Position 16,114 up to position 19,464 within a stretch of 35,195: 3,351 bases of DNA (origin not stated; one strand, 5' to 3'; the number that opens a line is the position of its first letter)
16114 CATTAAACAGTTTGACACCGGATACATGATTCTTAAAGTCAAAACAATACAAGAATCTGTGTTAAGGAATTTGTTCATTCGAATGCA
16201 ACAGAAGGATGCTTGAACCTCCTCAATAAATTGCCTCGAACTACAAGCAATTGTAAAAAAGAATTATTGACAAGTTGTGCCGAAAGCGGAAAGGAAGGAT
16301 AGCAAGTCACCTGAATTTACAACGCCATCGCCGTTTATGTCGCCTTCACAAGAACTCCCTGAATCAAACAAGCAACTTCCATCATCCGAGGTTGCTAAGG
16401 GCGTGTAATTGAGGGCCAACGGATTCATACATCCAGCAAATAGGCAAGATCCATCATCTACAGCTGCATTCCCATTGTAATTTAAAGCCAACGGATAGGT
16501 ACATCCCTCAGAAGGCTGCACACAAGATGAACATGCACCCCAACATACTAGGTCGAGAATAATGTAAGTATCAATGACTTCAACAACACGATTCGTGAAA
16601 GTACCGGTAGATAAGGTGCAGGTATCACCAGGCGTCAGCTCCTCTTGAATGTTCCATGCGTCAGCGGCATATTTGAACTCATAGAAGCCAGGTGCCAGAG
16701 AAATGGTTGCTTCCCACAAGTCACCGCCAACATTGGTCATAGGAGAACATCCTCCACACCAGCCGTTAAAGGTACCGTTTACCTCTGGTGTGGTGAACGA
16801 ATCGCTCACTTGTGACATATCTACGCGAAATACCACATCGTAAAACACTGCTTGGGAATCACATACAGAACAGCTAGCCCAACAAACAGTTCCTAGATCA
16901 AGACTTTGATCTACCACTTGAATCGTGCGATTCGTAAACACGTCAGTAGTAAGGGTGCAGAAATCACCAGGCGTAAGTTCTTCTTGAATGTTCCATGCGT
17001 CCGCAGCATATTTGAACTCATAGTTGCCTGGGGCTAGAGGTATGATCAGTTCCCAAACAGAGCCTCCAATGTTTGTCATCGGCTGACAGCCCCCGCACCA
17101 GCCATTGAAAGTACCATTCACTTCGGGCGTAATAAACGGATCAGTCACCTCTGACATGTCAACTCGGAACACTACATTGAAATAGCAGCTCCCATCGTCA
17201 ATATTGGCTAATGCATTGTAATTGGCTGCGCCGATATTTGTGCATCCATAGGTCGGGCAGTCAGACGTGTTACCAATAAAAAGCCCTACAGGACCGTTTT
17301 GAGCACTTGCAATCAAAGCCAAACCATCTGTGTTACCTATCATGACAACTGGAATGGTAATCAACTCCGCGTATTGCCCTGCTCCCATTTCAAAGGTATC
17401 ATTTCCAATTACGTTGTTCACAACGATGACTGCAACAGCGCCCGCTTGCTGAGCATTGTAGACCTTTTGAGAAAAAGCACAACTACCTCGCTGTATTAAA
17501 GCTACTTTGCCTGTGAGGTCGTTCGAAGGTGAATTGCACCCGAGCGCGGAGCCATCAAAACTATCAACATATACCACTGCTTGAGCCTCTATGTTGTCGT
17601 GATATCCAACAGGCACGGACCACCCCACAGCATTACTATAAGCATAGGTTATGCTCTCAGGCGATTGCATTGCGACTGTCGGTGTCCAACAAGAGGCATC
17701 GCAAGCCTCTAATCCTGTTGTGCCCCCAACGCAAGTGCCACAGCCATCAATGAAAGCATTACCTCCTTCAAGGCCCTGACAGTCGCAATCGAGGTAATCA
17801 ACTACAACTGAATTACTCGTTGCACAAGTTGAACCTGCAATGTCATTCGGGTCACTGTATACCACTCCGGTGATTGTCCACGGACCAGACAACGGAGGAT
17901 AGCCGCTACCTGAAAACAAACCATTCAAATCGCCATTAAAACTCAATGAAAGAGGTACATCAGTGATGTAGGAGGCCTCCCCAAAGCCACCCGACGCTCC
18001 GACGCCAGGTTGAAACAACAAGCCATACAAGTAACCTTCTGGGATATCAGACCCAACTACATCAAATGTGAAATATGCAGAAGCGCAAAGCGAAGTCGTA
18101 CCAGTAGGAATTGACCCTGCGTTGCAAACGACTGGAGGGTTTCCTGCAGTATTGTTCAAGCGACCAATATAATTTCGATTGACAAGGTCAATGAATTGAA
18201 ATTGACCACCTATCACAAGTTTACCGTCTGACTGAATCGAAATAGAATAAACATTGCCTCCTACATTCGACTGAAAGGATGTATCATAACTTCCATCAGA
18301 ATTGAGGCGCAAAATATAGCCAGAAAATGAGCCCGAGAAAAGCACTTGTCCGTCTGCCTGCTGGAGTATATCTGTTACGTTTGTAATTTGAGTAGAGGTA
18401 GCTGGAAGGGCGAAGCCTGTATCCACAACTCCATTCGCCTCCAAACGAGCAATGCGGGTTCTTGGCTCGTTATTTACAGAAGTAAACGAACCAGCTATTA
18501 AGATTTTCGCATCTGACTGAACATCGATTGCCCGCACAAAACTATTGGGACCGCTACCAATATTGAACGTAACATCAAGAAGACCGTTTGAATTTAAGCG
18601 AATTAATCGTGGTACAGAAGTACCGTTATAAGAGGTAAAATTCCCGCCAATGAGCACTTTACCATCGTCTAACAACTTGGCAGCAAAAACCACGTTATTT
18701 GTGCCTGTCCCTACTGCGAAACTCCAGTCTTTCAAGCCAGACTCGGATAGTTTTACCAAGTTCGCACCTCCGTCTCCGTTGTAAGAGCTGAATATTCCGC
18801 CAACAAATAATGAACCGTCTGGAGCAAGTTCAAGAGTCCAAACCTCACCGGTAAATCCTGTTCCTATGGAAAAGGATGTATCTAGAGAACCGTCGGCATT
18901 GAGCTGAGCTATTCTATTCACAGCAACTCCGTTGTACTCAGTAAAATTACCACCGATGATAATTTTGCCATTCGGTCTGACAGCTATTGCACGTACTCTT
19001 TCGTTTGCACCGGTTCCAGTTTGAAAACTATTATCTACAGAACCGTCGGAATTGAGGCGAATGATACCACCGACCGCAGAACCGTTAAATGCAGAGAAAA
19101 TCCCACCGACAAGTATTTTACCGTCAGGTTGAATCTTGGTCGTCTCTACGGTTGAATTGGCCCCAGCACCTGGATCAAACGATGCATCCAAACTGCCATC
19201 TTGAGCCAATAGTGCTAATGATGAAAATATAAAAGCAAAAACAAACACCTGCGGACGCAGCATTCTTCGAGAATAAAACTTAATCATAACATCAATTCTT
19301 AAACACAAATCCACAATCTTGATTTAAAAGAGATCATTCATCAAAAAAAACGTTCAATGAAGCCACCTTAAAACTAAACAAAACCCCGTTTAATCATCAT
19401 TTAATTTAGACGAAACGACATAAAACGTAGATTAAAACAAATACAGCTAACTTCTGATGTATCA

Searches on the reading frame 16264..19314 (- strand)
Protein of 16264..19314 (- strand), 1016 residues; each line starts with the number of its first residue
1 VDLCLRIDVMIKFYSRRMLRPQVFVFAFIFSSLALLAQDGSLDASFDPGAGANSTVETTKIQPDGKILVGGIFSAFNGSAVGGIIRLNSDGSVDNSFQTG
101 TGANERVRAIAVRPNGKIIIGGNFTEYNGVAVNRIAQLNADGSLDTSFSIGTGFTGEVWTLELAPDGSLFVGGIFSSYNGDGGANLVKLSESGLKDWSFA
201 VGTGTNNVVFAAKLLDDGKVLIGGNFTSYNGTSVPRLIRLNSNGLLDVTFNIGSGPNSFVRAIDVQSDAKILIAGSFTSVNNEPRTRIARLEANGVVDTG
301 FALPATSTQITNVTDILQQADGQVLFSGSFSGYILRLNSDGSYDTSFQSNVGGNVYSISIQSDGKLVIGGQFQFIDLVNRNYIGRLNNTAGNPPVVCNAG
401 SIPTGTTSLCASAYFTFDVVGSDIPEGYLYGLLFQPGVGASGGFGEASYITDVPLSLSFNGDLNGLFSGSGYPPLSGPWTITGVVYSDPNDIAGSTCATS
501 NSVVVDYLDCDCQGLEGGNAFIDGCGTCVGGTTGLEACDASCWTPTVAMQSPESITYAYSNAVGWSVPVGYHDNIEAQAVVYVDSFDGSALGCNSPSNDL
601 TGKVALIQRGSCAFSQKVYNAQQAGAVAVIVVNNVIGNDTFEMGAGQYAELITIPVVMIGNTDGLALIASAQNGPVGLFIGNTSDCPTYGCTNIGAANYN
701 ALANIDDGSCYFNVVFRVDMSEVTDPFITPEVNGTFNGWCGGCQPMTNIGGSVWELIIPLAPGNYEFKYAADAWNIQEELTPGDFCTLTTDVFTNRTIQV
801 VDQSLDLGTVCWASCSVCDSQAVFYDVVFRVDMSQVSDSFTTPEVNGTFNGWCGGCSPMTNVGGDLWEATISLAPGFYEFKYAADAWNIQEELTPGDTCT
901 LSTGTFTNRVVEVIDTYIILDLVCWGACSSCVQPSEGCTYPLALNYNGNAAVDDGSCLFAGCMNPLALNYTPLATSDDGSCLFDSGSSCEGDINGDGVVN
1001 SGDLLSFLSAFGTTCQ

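Call 4: search_protein_families(library=pfam, proteins=[window:16264-19314:-], max_evalue=1)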
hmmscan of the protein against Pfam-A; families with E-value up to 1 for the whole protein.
window:16264-19314:- (1016 aa): 11 families
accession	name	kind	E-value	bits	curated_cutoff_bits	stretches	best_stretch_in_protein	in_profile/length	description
PF17164.10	DUF5122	-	3.5e-73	242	27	7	114-148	2-36/36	Domain of unknown function (DUF5122) beta-propeller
PF02225.27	PA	-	5.1e-22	78.2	23.9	1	580-667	5-95/95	PA domain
PF16561.11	AMPK1_CBM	-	4.8e-09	36.7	26.8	2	732-778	16-61/85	Glycogen recognition site of AMP-activated protein kinase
PF12768.13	Rax2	-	1e-08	35.3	28.8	1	101-179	20-97/254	Rax2 C-terminal beta propeller domain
PF22058.2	X25_BaPul_like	-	9.3e-06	26.1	27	2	857-890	25-59/87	Pullulanase X25 domain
PF14250.11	AbrB-like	-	0.013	16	25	0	355-370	30-45/70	AbrB-like transcriptional regulator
PF24684.1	Vgb_lyase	-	0.021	14.1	50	1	286-366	34-152/290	Virginiamycin B lyase family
PF24087.1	DUF7372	-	0.049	13.9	27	0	881-901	28-49/53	Domain of unknown function (DUF7372)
PF00404.24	Dockerin_1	-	0.057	14.1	22.9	1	991-1005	2-16/57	Dockerin type I domain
PF16760.10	CBM53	-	0.064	14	27.6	1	847-879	17-54/57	Starch/carbohydrate-binding module (family 53)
PF00400.38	WD40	-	0.23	12.6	27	0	153-173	9-29/39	WD domain, G-beta repeat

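Call 5: search_protein_families(library=ncbifam, proteins=[window:16264-19314:-], max_evalue=1)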
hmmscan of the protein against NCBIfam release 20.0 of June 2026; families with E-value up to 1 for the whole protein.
window:16264-19314:- (1016 aa): 9 families
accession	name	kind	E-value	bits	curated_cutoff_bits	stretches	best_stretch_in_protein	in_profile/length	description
TIGR02608.1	delta_60_rpt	domain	3.9e-46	154.7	76.5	6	59-101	6-49/55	delta-60 repeat domain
NF038113.1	T9SSA_dep_M36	equivalog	3.9e-24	84.9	885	1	548-676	414-544/869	T9SS-dependent M36 family metallopeptidase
NF038111.1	rhom_dep_M36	equivalog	2.3e-22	78.3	1700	1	574-674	509-609/1315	rhombosortase-dependent M36 family metallopeptidase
NF038112.1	myxo_dep_M36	subfamily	5.1e-20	70.3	1500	1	547-678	489-617/1604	myxosortase-dependent M36 family metallopeptidase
NF009221.0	PRK12568.1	equivalog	0.0023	16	1270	1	732-771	169-208/745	1,4-alpha-glucan branching enzyme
NF041540.1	dockerin_GC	domain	0.012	16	29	1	983-1015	30-67/67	GC-type dockerin domain-anchored protein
TIGR01515.1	branching_enzym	equivalog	0.032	12.8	463.95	1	731-779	43-92/607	1,4-alpha-glucan branching enzyme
NF003811.1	PRK05402.1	equivalog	0.067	11.7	741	1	732-801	45-115/619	1,4-alpha-glucan branching protein GlgB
NF008967.0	PRK12313.1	equivalog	0.16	10.2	577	0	731-772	53-94/633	1,4-alpha-glucan branching protein GlgB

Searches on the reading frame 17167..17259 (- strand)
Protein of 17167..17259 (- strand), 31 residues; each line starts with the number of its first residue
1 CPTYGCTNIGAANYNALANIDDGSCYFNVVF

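Call 47: search_protein_representatives(alignment_id=A4)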
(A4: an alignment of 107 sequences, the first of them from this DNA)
Query: 107 sequences, 31 profile positions. Proteins with E-value up to 0.001 (for the whole library): 35101; up to 1e-10: 14909; up to 1e-30: 4628. The best 150 are listed.
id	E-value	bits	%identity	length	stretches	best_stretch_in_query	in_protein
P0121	0.0e+00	1642.2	-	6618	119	3-26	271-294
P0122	0.0e+00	1464.5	-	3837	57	2-31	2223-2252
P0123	0.0e+00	1413.5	-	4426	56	2-29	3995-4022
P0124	0.0e+00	1252.2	-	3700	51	2-30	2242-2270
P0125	0.0e+00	1200.3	-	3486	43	3-30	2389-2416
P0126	0.0e+00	1167.3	-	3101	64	1-30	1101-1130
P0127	0.0e+00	1113.6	-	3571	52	1-28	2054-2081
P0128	0.0e+00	1113.6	-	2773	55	1-29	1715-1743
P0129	0.0e+00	1092.9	-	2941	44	2-30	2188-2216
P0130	0.0e+00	1039.0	-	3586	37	2-28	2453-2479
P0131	0.0e+00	1016.9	-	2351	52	3-28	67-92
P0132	3.7e-295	966.8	-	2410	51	3-28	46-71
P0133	1.3e-293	961.8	-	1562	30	4-30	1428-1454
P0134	9.3e-290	949.5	-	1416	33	2-30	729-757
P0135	7.0e-289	946.7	-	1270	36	1-26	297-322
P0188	7.1e-184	610.8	-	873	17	3-30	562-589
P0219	3.3e-163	544.7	-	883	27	3-28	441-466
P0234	3.6e-155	519.0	-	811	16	1-28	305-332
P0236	2.3e-154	516.5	-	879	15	2-29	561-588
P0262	9.5e-145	485.7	-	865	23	3-25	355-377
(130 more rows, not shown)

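Call 48: search_protein_families(library=pfam, proteins=[P0133, P0134, P0135, P0188, P0219, P0234, P0236, P0262], max_evalue=0.01)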
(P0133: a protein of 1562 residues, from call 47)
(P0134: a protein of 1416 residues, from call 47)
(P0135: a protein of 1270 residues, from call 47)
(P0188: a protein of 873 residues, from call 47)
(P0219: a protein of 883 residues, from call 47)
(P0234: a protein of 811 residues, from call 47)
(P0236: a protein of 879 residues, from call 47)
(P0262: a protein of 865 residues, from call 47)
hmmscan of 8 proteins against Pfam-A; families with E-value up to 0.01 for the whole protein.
P0133 (1562 aa): 2 families
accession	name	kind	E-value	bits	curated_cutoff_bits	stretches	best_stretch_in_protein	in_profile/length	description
PF00932.25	LTD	-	1.8e-18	67.3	34.3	1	1270-1377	6-107/109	Lamin Tail Domain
PF15025.12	C5orf34-like_N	-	0.00011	22.5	27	0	542-557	12-27/70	C5orf34-like, N-terminal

P0134 (1416 aa): 1 family
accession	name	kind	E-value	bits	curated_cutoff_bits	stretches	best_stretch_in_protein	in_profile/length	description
PF18962.6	Por_Secre_tail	-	2.7e-10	40.8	27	1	1347-1408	1-69/75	Secretion system C-terminal sorting domain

P0135 (1270 aa): 1 family
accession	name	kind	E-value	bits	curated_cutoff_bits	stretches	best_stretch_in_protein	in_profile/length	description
PF18884.5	TSP3_bac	-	0.0032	17.7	25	1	850-868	1-19/22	Bacterial TSP3 repeat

P0188 (873 aa): 2 families
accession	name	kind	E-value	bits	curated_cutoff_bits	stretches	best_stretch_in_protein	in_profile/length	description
PF00932.25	LTD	-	1.1e-13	52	34.3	1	266-375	5-108/109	Lamin Tail Domain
PF05479.16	PsaN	-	2.6e-11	44.3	21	0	710-735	73-98/132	Photosystem I reaction centre subunit N (PSAN or PSI-N)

P0219 (883 aa): 1 family
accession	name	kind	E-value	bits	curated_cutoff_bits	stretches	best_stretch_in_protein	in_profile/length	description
PF07977.19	FabA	-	0.0024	17.9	23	0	45-71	42-68/138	FabA-like domain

P0234 (811 aa): 2 families
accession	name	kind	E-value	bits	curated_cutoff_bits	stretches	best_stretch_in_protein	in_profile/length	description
PF18884.5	TSP3_bac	-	4e-08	33.4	25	0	399-412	1-14/22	Bacterial TSP3 repeat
PF03495.19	Binary_toxB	-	0.00042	20.9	25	0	399-420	2-22/78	Clostridial binary toxin B/anthrax toxin PA Ca-binding domain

P0236 (879 aa): 1 family
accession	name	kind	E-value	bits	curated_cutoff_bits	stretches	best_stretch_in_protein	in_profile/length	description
PF18962.6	Por_Secre_tail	-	1.2e-08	35.5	27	1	810-877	1-75/75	Secretion system C-terminal sorting domain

P0262 (865 aa): 0 families

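Call 51: list_cluster_members(proteins=[P0121, P0122, P0126, P0131, P0133, P0135, P0188, P0219, P0234, P0262])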
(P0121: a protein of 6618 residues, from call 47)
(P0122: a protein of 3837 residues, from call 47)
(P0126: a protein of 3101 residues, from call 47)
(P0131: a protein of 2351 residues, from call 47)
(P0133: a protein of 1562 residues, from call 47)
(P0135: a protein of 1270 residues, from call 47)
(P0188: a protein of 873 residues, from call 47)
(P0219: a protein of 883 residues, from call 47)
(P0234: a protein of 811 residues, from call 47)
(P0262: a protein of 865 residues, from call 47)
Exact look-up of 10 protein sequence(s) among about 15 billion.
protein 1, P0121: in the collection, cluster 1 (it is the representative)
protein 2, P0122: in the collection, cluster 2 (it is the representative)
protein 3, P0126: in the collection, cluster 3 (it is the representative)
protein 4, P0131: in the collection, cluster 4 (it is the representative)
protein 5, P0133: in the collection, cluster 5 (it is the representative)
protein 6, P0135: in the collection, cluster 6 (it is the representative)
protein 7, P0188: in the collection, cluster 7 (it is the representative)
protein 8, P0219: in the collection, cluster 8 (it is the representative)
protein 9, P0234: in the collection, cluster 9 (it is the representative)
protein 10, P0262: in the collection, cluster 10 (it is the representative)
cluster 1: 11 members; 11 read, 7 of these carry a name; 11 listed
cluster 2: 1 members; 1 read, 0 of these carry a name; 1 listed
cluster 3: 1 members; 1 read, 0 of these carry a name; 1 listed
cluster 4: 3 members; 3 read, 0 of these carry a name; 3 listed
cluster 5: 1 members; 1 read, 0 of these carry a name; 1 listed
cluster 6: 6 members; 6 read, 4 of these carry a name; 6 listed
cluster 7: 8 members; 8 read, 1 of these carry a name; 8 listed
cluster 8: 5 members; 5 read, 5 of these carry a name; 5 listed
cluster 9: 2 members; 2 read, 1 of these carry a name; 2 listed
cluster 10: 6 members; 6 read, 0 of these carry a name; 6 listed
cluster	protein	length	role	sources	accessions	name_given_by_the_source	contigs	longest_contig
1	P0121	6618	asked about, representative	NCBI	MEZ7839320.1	MAG: hypothetical protein QMB13_08325, partial [Flavobacteriales bacterium]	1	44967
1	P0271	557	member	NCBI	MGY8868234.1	MAG: hypothetical protein ACKVJK_21725, partial [Methylophagaceae bacterium]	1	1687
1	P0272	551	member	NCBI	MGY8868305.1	MAG: hypothetical protein ACKVJK_22090, partial [Methylophagaceae bacterium]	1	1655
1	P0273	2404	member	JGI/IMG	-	hypothetical protein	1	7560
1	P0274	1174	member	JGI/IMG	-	hypothetical protein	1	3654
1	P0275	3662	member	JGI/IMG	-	hypothetical protein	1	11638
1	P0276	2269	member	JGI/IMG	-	hypothetical protein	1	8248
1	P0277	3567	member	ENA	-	-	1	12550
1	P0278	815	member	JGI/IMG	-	-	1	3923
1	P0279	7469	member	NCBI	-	-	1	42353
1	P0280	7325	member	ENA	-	-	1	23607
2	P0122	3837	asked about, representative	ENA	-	-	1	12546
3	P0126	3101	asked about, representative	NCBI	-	-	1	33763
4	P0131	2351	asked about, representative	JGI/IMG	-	-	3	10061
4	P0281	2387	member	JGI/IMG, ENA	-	-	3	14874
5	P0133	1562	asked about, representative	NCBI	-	-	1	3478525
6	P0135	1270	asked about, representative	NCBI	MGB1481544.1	MAG: hypothetical protein ACPG66_09260, partial [Flavobacteriales bacterium]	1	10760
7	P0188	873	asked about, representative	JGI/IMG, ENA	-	hypothetical protein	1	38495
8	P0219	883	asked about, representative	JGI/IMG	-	hypothetical protein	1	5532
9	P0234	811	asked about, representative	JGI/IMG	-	hypothetical protein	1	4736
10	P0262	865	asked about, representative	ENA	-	-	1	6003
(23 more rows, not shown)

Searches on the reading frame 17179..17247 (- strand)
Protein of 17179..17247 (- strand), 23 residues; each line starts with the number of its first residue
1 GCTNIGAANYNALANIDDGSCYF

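Call 29: search_solved_structures(query=A2, max_evalue=10, show_alignments=5)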
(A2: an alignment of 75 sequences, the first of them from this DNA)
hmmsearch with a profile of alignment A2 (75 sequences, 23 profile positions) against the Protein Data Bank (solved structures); distinct sequences matched with E-value up to 10: 5.
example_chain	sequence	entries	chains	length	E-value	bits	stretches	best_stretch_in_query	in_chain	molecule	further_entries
6u23_A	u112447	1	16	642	0.00011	25.3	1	1-22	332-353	Macrophage-expressed gene 1 protein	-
6u2j_A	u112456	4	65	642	0.00011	25.3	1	1-22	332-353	Macrophage-expressed gene 1 protein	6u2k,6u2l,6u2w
6sb1_A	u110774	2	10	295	0.0072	19.5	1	1-22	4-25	Macrophage-expressed gene 1 protein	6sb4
6sb3_A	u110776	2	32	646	0.02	18.1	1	1-22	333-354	Macrophage-expressed gene 1 protein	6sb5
8a1d_A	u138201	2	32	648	0.02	18.1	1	1-22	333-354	Macrophage-expressed gene 1 protein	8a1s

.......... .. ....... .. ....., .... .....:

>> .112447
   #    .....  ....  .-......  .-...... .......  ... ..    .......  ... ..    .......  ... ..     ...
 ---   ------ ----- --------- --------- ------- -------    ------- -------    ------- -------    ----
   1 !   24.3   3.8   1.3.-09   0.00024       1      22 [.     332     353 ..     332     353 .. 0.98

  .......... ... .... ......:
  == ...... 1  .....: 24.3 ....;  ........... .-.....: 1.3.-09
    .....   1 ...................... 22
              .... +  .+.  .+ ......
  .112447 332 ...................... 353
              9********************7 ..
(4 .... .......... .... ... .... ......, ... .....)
